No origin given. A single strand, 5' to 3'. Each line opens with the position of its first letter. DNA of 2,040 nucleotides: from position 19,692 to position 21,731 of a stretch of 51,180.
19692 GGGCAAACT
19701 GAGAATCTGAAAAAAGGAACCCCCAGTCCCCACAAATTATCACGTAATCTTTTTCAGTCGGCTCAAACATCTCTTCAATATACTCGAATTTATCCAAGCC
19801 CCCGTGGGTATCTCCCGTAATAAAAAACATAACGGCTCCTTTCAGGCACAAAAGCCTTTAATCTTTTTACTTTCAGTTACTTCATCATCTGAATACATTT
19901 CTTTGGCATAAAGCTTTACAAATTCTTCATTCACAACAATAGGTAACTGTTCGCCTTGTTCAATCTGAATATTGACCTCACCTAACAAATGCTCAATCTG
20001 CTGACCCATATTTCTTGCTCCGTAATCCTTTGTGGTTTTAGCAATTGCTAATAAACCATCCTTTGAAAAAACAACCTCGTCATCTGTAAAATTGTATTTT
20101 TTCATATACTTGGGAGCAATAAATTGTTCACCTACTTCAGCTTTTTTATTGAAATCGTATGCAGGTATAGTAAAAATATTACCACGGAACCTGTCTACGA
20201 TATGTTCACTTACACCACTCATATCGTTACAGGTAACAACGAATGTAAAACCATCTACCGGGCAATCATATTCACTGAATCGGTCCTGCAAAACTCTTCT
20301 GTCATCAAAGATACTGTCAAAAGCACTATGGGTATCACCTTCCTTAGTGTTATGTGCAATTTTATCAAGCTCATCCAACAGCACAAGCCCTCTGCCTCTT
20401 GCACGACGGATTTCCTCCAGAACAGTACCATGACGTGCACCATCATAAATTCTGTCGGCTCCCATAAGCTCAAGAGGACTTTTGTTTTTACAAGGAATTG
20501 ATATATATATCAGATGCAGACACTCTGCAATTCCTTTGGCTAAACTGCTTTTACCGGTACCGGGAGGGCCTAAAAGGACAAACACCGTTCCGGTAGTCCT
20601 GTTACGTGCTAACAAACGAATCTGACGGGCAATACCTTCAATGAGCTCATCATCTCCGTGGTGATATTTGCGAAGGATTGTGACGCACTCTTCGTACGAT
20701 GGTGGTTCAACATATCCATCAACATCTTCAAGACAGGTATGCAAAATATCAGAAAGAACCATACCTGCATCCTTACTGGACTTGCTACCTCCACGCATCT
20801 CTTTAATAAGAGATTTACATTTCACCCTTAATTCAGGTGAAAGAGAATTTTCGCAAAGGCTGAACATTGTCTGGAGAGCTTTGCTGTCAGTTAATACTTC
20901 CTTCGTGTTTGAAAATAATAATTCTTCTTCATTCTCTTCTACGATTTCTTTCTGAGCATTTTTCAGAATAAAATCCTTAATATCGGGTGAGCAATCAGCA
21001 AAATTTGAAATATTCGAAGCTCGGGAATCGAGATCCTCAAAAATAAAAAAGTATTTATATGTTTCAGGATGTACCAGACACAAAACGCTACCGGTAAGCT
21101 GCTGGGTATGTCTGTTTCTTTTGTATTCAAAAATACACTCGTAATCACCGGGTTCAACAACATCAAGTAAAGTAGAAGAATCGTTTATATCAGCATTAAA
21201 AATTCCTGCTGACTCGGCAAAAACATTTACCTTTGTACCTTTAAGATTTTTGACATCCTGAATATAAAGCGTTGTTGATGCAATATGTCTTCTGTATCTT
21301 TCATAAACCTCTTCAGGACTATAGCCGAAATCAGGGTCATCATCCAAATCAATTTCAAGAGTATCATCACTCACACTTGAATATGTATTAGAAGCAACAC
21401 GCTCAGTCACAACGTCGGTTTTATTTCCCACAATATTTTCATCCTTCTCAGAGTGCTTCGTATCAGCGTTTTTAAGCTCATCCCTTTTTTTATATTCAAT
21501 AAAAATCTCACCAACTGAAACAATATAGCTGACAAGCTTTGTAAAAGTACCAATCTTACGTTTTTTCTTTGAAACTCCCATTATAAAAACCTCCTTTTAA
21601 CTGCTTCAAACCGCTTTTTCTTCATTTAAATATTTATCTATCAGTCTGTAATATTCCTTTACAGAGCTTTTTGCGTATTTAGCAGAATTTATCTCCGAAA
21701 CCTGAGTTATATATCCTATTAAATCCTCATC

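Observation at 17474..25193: Compact accessory operon with a divergent Sel1-repeat gene: best candidate for an undescribed defence or stress system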

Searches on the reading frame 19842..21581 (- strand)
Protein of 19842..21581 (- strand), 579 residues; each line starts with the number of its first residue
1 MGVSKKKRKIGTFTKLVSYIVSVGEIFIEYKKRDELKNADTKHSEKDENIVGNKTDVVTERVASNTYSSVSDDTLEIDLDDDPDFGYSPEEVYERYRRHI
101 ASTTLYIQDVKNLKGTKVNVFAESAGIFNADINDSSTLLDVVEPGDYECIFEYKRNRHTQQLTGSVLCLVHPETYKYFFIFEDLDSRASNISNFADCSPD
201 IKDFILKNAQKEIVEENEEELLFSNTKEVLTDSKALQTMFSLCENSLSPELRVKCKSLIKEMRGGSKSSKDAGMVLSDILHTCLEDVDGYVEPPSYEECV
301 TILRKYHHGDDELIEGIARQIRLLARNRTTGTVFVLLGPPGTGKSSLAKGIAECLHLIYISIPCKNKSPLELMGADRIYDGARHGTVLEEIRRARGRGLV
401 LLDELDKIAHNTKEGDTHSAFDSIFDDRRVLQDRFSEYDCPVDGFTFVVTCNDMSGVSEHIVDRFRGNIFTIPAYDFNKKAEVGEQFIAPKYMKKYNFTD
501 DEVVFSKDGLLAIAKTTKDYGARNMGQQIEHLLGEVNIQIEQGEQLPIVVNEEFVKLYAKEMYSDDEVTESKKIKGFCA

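Call 3: search_protein_families(library=pfam, proteins=[window:19842-21581:-], max_evalue=0.1)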
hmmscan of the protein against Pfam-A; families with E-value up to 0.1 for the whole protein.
window:19842-21581:- (579 aa): 21 families
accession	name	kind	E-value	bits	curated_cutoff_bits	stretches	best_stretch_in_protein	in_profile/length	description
PF00004.35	AAA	-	6.3e-12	46.5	21.2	1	335-469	2-127/131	ATPase family associated with various cellular activities (AAA)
PF07728.20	AAA_5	-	7.1e-08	33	22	1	334-465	2-139/139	AAA domain (dynein-related subfamily)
PF07724.20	AAA_2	-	1.2e-05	25.9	27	1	333-430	5-104/166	AAA domain (Cdc48 subfamily)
PF05729.18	NACHT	-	0.0032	17.8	26.7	0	333-411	2-96/167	NACHT domain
PF13401.12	AAA_22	-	0.0047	17.7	27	1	330-372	4-50/130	AAA domain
PF13207.12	AAA_17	-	0.0094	16.7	27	0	337-361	1-25/136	AAA domain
PF13191.12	AAA_16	-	0.0096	16.9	32.6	1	324-353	15-46/167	AAA ATPase domain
PF20030.5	bpMoxR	-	0.015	14.8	27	1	329-359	29-59/205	MoxR domain in the MoxR-vWA-beta-propeller ternary systems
PF00005.33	ABC_tran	-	0.023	15.8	25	1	330-355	10-35/137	ABC transporter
PF08298.17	AAA_PrkA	-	0.025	14.1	25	1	308-376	61-133/358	PrkA AAA domain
PF13521.12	AAA_28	-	0.028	15.1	27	1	334-354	2-22/164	AAA domain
PF13481.12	AAA_25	-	0.032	14.3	27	0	328-352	30-54/195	AAA domain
PF20720.3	nSTAND3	-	0.055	13.6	27.2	0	333-352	19-38/155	Novel STAND NTPase 3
PF13238.12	AAA_18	-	0.056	14.3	29.4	0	336-375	3-25/128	AAA domain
PF06068.19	TIP49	-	0.057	13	23.8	0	321-355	40-74/347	TIP49 P-loop domain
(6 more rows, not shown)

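Call 4: search_protein_families(library=padloc, proteins=[window:19842-21581:-], max_evalue=0.1)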
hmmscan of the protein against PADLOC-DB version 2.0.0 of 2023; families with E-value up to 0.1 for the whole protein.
window:19842-21581:- (579 aa): 8 families
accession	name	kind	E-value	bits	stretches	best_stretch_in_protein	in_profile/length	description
PDLC03838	DolB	-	1e-07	29.6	1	317-504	151-333/375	-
PDLC02196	IetA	-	9.1e-06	23.3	1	299-357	90-148/374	-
PDLC04232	IetA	-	2.3e-05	22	1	310-362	95-147/330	-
PDLC00915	TRIP13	-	0.00018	19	1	333-353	65-85/302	TRIP13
PDLC04231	IetA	-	0.0022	15.8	1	313-418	99-195/262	-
PDLC02195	IetA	-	0.0039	14.5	1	313-357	119-163/395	-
PDLC04140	mad8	-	0.004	14.7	1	330-353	26-49/314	mads_8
PDLC03920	MkoA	-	0.033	10.4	1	330-350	630-650/1112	-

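Call 5: search_protein_families(library=ncbifam, proteins=[window:19842-21581:-], max_evalue=0.1)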
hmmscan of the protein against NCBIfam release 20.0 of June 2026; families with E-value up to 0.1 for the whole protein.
window:19842-21581:- (579 aa): 41 families (the best 25 are shown)
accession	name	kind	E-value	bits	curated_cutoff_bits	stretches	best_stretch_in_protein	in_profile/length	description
TIGR00763.1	lon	equivalog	8.7e-29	100.5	608.05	1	324-551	346-568/795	endopeptidase La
NF008053.0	PRK10787.1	equivalog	9.1e-17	60.4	891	1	303-533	320-552/784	endopeptidase La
NF003745.1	PRK05342.1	equivalog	6.2e-06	25.3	359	0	491-566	332-410/418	ATP-dependent Clp protease ATP-binding subunit ClpX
TIGR03345.1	VI_ClpV1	equivalog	1.7e-05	23.3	884.95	1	305-426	566-693/852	type VI secretion system ATPase TssH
NF033606.1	heat_AAA_ClpK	exception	1.8e-05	22.8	1900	1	308-434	616-748/949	heat shock survival AAA family ATPase ClpK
TIGR02639.1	ClpA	equivalog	6.5e-05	21.3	993.15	1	298-411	450-570/734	ATP-dependent Clp protease ATP-binding subunit ClpA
NF008118.0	PRK10865.1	equivalog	6.5e-05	21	1417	1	309-430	572-699/857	ATP-dependent chaperone ClpB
NF033607.0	disagg_AAA_ClpG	exception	7.2e-05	20.9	1900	1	330-433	621-726/932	AAA family protein disaggregase ClpG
NF047747.1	PrtsmActNtasePan2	equivalog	0.00011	21.6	700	1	335-418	189-266/397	proteasome-activating nucleotidase Pan2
TIGR03346.1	chaperone_ClpB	equivalog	0.00011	20.7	1232.1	1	326-410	591-681/853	ATP-dependent chaperone ClpB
NF003069.1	PRK03992.1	subfamily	0.00021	20.6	500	1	335-417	169-245/379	proteasome-activating nucleotidase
NF047748.1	PrtsmActNtasePan1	equivalog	0.00028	20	750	1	335-423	186-266/405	proteasome-activating nucleotidase Pan1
TIGR01242.2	TIGR01242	subfamily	0.00056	19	500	1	335-417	152-228/362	proteasome-activating nucleotidase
NF042959.1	IteA_antiphage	equivalog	0.00061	19.1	510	1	301-362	95-156/367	anti-phage ATPase IteA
NF003229.0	PRK04195.1-5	equivalog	0.00066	18.5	280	1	332-415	45-122/413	replication factor C large subunit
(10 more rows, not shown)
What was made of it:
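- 19842..21581 (-): p3: 579-aa Lon-type AAA+ ATPase without a protease domain. It has a disordered acidic N-terminus, a family-specific beta/helical N-domain (about 97-326) and an AAA+ module (332-560). TIGR00763 E 9e-29 at residues 324-551 (call 5).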

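Call 6: search_protein_families(library=phrogs, proteins=[window:19842-21581:-], max_evalue=0.1)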
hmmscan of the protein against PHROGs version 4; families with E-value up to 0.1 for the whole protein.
window:19842-21581:- (579 aa): 23 families
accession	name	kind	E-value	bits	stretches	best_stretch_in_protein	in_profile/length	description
phrog_15585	-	unknown function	2.6e-29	103.1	1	241-566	257-586/793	-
phrog_168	-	DNA, RNA and nucleotide metabolism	3e-10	41.3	1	333-489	44-171/314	clamp loader of DNA polymerase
phrog_1297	-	other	1.1e-06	28.9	1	327-436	21-134/356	ATPase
phrog_16448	-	other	2.3e-06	27.2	1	325-493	443-614/680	ATPase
phrog_3757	-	unknown function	5.8e-06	26.9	1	313-493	108-274/367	-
phrog_11838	-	DNA, RNA and nucleotide metabolism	8.5e-06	26.2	1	334-424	43-126/420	clamp loader of DNA polymerase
phrog_4871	-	other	1.8e-05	24.4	1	309-408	470-580/764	ATP-dependent protease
phrog_7485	-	unknown function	0.00034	20.7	1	332-356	228-252/430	-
phrog_249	-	moron, auxiliary metabolic gene and host takeover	0.00035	21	1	332-452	128-244/380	porphyrin biosynthesis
phrog_325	-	DNA, RNA and nucleotide metabolism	0.0012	18.2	1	326-356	488-516/986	Dda-like helicase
phrog_4339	-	unknown function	0.002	18.3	0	23-414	113-374/552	-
phrog_50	-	DNA, RNA and nucleotide metabolism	0.0033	17.6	1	327-352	366-390/570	DnaC-like helicase loader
phrog_124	-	DNA, RNA and nucleotide metabolism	0.0061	17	1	327-360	39-69/382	Sak4-like ssDNA annealing protein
phrog_10401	-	other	0.0088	15.8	0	329-356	458-485/667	ATPase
phrog_30773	-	unknown function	0.014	14.8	1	334-415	199-274/666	-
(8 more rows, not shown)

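Call 7: find_encoding_contigs(protein=window:19842-21581:-, flank=10000, max_places=10)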
Protein window:19842-21581:- (579 aa): no gene with exactly this product is on record in the collection.
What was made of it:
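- Tried and rejected: Exact-sequence look-up of p3: not on record (call 7).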

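Call 8: find_homologous_proteins(query=window:19842-21581:-)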
Query window:19842-21581:- (579 aa): 101 proteins with E <= 0.001 among 8000 candidates.
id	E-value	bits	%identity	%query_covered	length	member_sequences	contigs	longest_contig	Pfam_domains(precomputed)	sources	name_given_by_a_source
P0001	0.0e+0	1307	100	100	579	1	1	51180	PF07724.21,PF00004.36,PF07728.21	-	-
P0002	6.8e-163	561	52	84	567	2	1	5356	PF00004.36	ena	-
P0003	2.7e-162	559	52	83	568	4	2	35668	PF00004.36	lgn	-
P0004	1.2e-143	498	49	83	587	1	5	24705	PF00004.36,PF07728.21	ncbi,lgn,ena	-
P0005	1.5e-118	415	38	91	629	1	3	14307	PF00004.36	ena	-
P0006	8.4e-109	383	40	82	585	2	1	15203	PF00004.36,PF07728.21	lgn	-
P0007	1.3e-65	240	37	60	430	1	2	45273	PF00004.36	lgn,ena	-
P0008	1.4e-22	98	27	49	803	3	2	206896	PF02190.23,PF05362.20,PF00004.36,PF22667.3,PF07728.21,PF13541.13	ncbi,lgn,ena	-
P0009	1.6e-22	98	29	46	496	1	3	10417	PF00004.36,PF07728.21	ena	-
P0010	1.7e-22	98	27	47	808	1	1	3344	PF02190.23,PF05362.20,PF00004.36,PF22667.3,PF07728.21,PF13541.13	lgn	-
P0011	6.3e-22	96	31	36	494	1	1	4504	PF00004.36,PF05673.20,PF07728.21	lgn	-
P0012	8.3e-22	96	28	46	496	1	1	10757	PF00004.36,PF07728.21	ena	-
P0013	1.3e-21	95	29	47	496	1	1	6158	PF00004.36,PF07728.21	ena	-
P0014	3.8e-21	93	26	59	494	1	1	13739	PF00004.36,PF07728.21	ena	-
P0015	6.2e-21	93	28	47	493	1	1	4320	PF00004.36,PF05673.20,PF07728.21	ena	-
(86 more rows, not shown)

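Call 9: find_encoding_contigs(protein=P0003, flank=10000, max_places=3)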
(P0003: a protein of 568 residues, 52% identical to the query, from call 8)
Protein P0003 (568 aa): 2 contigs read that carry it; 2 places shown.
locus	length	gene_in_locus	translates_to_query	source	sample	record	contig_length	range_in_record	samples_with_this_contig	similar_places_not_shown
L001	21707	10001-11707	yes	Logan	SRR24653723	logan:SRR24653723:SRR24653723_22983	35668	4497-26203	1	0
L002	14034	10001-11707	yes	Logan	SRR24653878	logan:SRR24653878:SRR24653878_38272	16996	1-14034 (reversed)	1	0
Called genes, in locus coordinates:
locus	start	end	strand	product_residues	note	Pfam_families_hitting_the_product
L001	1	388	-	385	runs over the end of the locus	-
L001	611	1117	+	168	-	PF08238:Sel1 (faint)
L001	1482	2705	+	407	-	PF00905:Transpeptidase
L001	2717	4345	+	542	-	PF01098:FTSW_RODA_SPOVE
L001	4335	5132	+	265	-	-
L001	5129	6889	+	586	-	-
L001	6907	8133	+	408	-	PF13672:PP2C_2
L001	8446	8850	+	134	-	-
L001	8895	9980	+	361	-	PF10263:SprT-like (weak)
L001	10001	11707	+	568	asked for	PF00004:AAA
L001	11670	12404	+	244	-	PF00149:Metallophos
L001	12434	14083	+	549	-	-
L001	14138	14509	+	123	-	-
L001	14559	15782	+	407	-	PF00871:Acetate_kinase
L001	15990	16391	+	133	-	-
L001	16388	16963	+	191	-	PF02824:TGS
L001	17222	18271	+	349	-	PF01370:Epimerase, PF02719:Polysacc_synt_2, PF04321:RmlD_sub_bind, PF16363:GDP_Man_Dehyd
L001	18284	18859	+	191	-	PF00908:dTDP_sugar_isom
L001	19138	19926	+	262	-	PF08282:Hydrolase_3, PF05116:S6PP (weak)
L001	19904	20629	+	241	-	-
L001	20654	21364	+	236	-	PF00248:Aldo_ket_red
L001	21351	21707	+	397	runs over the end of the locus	-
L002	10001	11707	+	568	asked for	PF00004:AAA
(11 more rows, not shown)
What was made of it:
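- In L001 the upstream neighbours are a PBP, FtsW/RodA and a PP2C phosphatase (call 9).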

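Call 10: find_encoding_contigs(protein=P0004, flank=10000, max_places=3)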
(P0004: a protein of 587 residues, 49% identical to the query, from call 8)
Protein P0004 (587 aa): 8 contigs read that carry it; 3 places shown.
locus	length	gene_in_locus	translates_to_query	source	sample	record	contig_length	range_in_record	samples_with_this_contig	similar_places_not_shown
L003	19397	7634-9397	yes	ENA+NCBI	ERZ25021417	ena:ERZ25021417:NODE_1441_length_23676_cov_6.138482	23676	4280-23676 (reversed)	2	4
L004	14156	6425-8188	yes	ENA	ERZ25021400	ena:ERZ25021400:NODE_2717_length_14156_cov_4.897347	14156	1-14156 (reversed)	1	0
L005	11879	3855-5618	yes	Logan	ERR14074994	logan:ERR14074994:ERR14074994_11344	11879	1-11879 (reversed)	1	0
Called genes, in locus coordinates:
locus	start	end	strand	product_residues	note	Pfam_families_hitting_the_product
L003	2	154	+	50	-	?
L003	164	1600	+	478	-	PF12838:Fer4_7, PF00037:Fer4, PF12837:Fer4_6 (weak), PF13183:Fer4_8 (weak), PF13237:Fer4_10 (weak), PF13484:Fer4_16 (weak), PF00037:Fer4, PF02906:Fe_hyd_lg_C, +6 more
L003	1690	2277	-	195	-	PF03575:Peptidase_S51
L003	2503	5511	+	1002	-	PF13023:HD_3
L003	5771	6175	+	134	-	-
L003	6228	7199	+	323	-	PF02163:Peptidase_M50 (weak)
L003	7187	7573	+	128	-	-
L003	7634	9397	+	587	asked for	PF00004:AAA, PF07728:AAA_5 (weak)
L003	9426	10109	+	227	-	PF00149:Metallophos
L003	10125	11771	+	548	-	-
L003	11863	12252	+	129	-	-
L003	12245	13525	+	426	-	PF00871:Acetate_kinase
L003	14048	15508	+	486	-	PF00282:Pyridoxal_deC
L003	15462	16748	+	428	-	PF00919:UPF0004, PF04055:Radical_SAM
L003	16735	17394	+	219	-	-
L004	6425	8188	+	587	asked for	PF00004:AAA, PF07728:AAA_5 (weak)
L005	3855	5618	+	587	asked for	PF00004:AAA, PF07728:AAA_5 (weak)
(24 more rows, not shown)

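Call 11: find_encoding_contigs(protein=P0005, flank=10000, max_places=3)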
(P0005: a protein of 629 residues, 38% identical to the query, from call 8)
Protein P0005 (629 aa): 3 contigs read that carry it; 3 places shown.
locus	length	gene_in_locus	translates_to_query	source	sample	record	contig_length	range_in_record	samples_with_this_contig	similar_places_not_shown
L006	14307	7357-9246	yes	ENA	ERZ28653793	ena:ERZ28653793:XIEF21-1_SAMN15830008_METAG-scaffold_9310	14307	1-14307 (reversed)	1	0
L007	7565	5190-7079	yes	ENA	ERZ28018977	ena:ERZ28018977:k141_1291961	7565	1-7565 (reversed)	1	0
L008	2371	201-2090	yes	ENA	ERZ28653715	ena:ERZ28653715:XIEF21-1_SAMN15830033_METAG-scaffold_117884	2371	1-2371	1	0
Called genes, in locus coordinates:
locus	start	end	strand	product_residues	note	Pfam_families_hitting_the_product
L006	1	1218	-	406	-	?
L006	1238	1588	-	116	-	-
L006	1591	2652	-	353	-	-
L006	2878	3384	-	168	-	-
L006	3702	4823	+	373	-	PF01381:HTH_3, PF12844:HTH_19 (weak)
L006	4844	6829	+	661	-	PF13328:HD_4, PF01966:HD (weak), PF02824:TGS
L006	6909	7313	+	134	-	PF02661:Fic (weak)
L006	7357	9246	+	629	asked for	PF00004:AAA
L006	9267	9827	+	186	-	-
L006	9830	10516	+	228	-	-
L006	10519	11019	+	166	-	-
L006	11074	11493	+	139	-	-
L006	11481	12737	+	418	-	-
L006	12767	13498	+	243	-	-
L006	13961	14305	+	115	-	?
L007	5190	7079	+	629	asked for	PF00004:AAA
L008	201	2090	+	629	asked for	PF00004:AAA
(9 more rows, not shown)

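Call 26: search_dna_similar(query=window:19842-21581:-, collection=phages, mode=protein, max_evalue=0.00001, max_rows=20)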
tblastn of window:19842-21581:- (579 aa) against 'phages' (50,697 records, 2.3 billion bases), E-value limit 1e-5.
Records with a match: 9; places in all: 9; records where one place covers at least 80% of the query: 0.
Best place of each record, by identity: <60% 9.
By first word of the organism name: Bacteriophage 4; Acinetobacter 2; Escherichia 2; Moraxella 1.
By host as written in the record: - 6; Moraxella catarrhalis 1; Escherichia coli O157:H7 ATCC 43895 1; Escherichia coli ATCC 25922 1.
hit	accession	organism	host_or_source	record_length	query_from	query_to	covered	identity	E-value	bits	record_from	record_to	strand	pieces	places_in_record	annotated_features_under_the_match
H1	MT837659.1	Bacteriophage sp.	human fecal samples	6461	248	574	56%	28.4%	2e-21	104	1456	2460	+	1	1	record has no annotation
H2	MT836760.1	Bacteriophage sp.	human fecal samples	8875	297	558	45%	28.7%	2e-19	99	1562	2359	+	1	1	record has no annotation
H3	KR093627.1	Moraxella phage Mcat3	Moraxella catarrhalis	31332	242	532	50%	25.8%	1e-17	93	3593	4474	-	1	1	hypothetical protein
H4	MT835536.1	Bacteriophage sp.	human fecal samples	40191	302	574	47%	26.9%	9e-20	100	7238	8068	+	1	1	record has no annotation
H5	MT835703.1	Bacteriophage sp.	human fecal samples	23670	302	544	42%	29.7%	7e-20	100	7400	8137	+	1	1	record has no annotation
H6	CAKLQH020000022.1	Acinetobacter phage MD-2021a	not known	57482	242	536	51%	24.4%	8e-17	91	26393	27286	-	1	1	lon: DNA-binding ATP-dependent protease La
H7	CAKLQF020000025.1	Acinetobacter phage MD-2021a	not known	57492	242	536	51%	24.4%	8e-17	91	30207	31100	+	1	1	lon: DNA-binding ATP-dependent protease La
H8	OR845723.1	Escherichia phage ECO95 1-6-1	Escherichia coli O157:H7 ATCC 43895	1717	302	532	40%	26.3%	2e-15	85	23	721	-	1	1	record has no annotation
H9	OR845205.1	Escherichia phage EC22.5-2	Escherichia coli ATCC 25922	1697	302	532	40%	25.8%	3e-15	84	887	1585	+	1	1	record has no annotation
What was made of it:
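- The p3 phage hits cover only the generic Lon AAA+ module (call 26).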

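Call 58: search_solved_structures(query=window:19842-21581:-, max_evalue=0.00001)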
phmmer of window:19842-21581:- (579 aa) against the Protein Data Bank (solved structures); distinct sequences matched with E-value up to 0.00001: 52.
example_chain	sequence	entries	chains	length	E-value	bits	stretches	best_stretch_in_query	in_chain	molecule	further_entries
7sxo_A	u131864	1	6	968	1.8e-21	79.5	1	303-541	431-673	Lon protease homolog, mitochondrial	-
7ksl_C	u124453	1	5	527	3.5e-21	78.6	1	301-555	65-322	Lon protease homolog, mitochondrial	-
7ksm_A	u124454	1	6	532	3.5e-21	78.6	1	301-555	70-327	Lon protease homolog, mitochondrial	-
7krz_A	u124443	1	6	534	3.5e-21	78.6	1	301-555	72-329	Lon protease homolog, mitochondrial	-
22ib_A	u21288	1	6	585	4.2e-21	78.3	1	301-555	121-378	Lon protease homolog, mitochondrial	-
8ojl_A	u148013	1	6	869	8e-21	77.4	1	301-555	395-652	Lon protease homolog, mitochondrial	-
7ngf_A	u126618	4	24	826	8.3e-21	77.3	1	301-555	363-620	Lon protease homolog, mitochondrial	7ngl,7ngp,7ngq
7nfy_A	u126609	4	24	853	8.9e-21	77.2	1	301-555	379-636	Lon protease homolog, mitochondrial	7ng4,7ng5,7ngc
31ep_A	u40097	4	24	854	8.9e-21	77.2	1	301-555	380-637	Lon protease homolog, mitochondrial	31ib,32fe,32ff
9cc0_A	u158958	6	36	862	9.1e-21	77.2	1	301-555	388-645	Lon protease homolog, mitochondrial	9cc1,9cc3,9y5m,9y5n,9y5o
8ovf_A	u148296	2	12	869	9.2e-21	77.2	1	301-555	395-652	Lon protease homolog, mitochondrial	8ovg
8oka_A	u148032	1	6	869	9.2e-21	77.2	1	301-555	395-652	Lon protease homolog, mitochondrial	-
8om7_A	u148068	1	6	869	9.2e-21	77.2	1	301-555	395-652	Lon protease homolog, mitochondrial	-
7p09_A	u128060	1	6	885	9.6e-21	77.1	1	301-555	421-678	Lon protease homolog, mitochondrial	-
7p0m_A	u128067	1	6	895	9.8e-21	77.1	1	301-555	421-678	Lon protease homolog, mitochondrial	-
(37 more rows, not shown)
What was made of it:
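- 19842..21581 (-): PDB Lon proteins E 2e-21 (call 58).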

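Call 73: search_protein_families(library=padloc, proteins=[L006:4844-6829:+], max_evalue=0.001)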
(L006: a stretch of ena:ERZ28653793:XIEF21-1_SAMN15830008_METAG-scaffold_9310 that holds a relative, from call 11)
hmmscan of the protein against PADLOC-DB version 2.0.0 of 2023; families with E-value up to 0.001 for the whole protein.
L006:4844-6829:+ (661 aa): 0 families

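Call 80: predict_structure(alignment_id=A8)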
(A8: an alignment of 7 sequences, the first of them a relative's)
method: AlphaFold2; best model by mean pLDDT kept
length: 579 residues; sequences in the alignment: 7
mean_pLDDT: 71.2   pTM: 0.55
mean pLDDT of the five models: 71.2, 68.7, 68.2, 63.6, 63.3
residues with pLDDT >= 90: 69; 70-90: 320; 50-70: 62; < 50: 128
segments of 3 or more residues with pLDDT < 50: 1-96, 211-224, 563-579
pLDDT, mean of each block of 10 residues (from residue 1): 31 43 44 39 26 27 28 30 37 54 83 80 73 86 87 75 86 82 80 83 69 38 51 82 83 89 78 86 64 83 87 91 71 85 90 87 83 72 81 82 83 60 70 81 84 76 81 90 89 89 91 86 87 89 89 83 41 35
secondary structure, 60 per line:
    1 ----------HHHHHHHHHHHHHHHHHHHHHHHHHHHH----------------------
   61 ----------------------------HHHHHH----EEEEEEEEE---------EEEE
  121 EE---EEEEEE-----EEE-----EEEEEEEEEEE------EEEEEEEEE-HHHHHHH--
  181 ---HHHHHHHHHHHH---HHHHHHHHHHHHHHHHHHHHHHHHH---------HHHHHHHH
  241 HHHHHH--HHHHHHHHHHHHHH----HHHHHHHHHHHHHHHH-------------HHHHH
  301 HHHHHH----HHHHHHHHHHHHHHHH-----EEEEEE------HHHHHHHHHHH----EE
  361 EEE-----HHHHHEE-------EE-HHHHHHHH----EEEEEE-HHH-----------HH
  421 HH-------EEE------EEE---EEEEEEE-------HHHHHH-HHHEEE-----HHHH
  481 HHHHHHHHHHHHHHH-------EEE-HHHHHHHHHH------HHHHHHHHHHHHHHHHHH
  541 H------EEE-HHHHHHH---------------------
elements in order: H11-38 H89-94 E99-107 E117-122 E126-131 E137-139 E145-155 E162-170 H172-178 H184-195 H199-223 H233-246 H249-262 H267-282 H296-306 H311-326 E332-337 H344-354 E359-363 H369-373 H386-393 E398-403 H419-422 E430-432 E439-441 E445-451 H459-464 E469-471 H477-495 E503-505 H507-516 H523-541 E548-550 H552-558
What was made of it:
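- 19842..21581 (-): AF2 pLDDT 71 (call 80).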
